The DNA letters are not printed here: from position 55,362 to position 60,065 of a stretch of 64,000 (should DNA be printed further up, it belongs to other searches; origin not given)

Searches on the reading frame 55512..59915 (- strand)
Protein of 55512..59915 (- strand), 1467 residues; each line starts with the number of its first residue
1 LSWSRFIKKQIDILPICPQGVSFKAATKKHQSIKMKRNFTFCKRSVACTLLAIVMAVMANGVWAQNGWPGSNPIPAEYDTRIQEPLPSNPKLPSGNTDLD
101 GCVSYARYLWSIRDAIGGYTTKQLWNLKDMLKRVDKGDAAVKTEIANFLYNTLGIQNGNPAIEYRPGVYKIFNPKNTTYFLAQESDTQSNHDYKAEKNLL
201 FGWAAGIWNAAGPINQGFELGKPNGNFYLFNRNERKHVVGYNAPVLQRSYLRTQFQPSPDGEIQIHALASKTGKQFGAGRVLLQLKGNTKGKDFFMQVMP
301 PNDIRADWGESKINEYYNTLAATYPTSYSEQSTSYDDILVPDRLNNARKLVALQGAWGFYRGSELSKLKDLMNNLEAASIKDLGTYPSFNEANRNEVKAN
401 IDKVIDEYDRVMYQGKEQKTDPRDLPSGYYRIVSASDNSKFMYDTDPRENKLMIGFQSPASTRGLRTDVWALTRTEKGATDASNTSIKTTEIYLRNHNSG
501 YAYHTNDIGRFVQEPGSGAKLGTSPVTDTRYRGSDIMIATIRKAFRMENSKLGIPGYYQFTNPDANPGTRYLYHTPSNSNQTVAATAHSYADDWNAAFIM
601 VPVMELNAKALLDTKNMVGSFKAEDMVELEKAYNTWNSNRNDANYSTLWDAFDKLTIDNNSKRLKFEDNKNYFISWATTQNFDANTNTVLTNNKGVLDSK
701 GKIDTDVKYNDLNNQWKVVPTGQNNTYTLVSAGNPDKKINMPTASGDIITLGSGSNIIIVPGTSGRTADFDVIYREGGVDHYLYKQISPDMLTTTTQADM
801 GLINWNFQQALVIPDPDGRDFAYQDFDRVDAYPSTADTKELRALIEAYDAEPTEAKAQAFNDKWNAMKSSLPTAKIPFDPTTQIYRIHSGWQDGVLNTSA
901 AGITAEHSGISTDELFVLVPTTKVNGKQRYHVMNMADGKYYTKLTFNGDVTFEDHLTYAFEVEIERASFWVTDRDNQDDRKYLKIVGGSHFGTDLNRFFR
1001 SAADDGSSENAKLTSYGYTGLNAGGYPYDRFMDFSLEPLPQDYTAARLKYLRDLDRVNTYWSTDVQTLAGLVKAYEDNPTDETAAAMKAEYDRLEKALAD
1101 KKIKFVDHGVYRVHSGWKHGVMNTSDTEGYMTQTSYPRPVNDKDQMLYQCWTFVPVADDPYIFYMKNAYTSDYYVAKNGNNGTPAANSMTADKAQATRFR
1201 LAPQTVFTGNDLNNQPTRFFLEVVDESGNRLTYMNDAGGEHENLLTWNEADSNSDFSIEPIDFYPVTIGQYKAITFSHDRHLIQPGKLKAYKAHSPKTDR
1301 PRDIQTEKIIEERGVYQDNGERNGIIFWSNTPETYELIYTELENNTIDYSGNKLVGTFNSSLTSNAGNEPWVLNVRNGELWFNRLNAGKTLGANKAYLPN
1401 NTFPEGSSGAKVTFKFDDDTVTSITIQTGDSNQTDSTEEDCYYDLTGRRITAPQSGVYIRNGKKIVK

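Call 3: search_protein_families(library=pfam, proteins=[window:55512-59915:-], max_evalue=1)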
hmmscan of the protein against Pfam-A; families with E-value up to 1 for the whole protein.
window:55512-59915:- (1467 aa): 2 families
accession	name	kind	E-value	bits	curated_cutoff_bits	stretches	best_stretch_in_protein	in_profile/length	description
PF14200.12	RicinB_lectin_2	-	7.5e-05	23.8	25.6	1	684-740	20-74/89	Ricin-type beta-trefoil lectin domain-like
PF18656.6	DUF5633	-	0.084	13.2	23.6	0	928-944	24-40/41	Family of unknown function (DUF5633)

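Call 4: search_protein_families(library=ncbifam, proteins=[window:55512-59915:-], max_evalue=1)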
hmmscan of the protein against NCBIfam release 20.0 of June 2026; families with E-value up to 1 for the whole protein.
window:55512-59915:- (1467 aa): 0 families

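Call 81: find_related_loci(query=window:55512-59813:-, collection=genome_contigs, flank=3000)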
Query window:55512-59813:- (1433 aa) in genome_contigs; peptide patterns used: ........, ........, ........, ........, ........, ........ (x = any residue, [..] = any of these).
16 stretches matched a pattern; 1 encode a relative of the query (tblastn E <= 1e-3); 1 distinct loci.
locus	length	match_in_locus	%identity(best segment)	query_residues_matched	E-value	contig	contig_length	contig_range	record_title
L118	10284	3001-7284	80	6-1432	0e+0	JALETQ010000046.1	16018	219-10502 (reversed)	MAG: Prevotella sp. isolate SUG325 k141_39847, whole genome shotgun sequence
